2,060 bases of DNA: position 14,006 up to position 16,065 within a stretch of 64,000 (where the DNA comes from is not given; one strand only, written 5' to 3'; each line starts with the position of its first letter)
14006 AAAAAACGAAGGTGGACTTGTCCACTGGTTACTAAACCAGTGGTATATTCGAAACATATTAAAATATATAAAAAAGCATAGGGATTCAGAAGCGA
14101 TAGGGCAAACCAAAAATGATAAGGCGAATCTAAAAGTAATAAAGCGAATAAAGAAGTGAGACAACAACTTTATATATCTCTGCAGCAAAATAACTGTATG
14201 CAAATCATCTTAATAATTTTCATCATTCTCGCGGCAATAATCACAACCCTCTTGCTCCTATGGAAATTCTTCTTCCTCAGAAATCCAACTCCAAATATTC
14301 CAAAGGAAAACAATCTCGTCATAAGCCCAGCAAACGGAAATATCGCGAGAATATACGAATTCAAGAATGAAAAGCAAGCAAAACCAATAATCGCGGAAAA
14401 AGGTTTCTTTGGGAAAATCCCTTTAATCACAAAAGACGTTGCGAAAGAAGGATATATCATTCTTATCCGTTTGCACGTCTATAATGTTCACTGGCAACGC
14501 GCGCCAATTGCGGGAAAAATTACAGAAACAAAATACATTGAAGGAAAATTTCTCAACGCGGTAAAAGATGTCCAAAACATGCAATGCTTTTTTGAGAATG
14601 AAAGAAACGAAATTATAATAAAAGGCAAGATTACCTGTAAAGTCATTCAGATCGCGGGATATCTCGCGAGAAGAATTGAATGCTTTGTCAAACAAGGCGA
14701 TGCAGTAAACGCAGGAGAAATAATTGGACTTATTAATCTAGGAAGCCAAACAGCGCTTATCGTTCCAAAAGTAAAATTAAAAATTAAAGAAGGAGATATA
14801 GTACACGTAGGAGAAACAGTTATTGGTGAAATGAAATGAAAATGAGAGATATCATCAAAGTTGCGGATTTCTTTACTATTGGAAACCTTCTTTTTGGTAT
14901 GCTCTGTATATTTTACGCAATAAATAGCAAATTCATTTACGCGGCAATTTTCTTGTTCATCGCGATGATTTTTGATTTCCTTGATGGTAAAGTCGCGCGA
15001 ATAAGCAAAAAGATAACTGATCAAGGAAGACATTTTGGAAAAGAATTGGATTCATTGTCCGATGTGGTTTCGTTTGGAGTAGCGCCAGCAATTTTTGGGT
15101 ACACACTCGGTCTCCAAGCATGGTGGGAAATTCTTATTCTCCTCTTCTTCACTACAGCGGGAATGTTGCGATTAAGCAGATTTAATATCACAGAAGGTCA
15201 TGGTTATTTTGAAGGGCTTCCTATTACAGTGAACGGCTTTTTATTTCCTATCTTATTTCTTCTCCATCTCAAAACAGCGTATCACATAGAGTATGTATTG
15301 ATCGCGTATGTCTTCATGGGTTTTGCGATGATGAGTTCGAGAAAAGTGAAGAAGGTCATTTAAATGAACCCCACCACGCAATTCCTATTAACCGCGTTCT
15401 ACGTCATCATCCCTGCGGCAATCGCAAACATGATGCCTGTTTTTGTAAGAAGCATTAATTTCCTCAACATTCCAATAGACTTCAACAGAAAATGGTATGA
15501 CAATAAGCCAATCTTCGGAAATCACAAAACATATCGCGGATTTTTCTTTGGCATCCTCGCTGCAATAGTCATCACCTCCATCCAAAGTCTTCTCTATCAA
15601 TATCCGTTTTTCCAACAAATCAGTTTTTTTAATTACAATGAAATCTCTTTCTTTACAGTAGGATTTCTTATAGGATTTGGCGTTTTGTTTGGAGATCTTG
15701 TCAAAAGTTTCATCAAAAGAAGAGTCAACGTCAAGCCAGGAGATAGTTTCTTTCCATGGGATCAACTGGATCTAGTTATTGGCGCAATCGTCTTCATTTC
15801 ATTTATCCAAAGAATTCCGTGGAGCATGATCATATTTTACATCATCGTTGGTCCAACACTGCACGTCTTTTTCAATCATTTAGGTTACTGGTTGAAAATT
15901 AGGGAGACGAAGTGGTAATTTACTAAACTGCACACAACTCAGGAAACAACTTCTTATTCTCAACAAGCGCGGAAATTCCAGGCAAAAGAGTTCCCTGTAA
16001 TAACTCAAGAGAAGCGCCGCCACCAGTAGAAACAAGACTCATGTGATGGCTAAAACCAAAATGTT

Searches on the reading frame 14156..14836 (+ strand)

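Call 100: search_protein_families(library=pfam, proteins=[window:14156-14836:+], max_evalue=0.01)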
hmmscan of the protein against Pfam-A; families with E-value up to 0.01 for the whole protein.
window:14156-14836:+ (227 aa): 3 families
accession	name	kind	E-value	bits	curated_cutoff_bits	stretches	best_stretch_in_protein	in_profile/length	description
PF02666.20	PS_Dcarbxylase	-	1.1e-36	126.8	22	1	39-223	7-197/198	Phosphatidylserine decarboxylase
PF13533.13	Biotin_lipoyl_2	-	0.0001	22.5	29.8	0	177-190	15-28/32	Biotin-lipoyl like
PF00364.28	Biotin_lipoyl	-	0.0062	16.8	22.1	0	173-190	16-33/73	Biotin-requiring enzyme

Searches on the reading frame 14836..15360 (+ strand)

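Call 100: search_protein_families(library=pfam, proteins=[window:14836-15360:+], max_evalue=0.01)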
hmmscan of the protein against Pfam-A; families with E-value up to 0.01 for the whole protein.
window:14836-15360:+ (175 aa): 1 family
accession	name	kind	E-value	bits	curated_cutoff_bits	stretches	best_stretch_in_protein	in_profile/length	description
PF01066.26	CDP-OH_P_transf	-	2.9e-20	73.7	22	1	9-156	3-138/152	CDP-alcohol phosphatidyltransferase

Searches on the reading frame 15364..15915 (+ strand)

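Call 100: search_protein_families(library=pfam, proteins=[window:15364-15915:+], max_evalue=0.01)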
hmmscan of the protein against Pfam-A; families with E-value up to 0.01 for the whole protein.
window:15364-15915:+ (184 aa): 2 families
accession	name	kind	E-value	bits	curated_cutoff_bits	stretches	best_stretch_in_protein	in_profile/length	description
PF01864.22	CarS-like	-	2e-35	122.8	22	1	6-184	3-175/175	CDP-archaeol synthase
PF01148.25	CTP_transf_1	-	3.3e-09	37.4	24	1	54-124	169-231/264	Cytidylyltransferase family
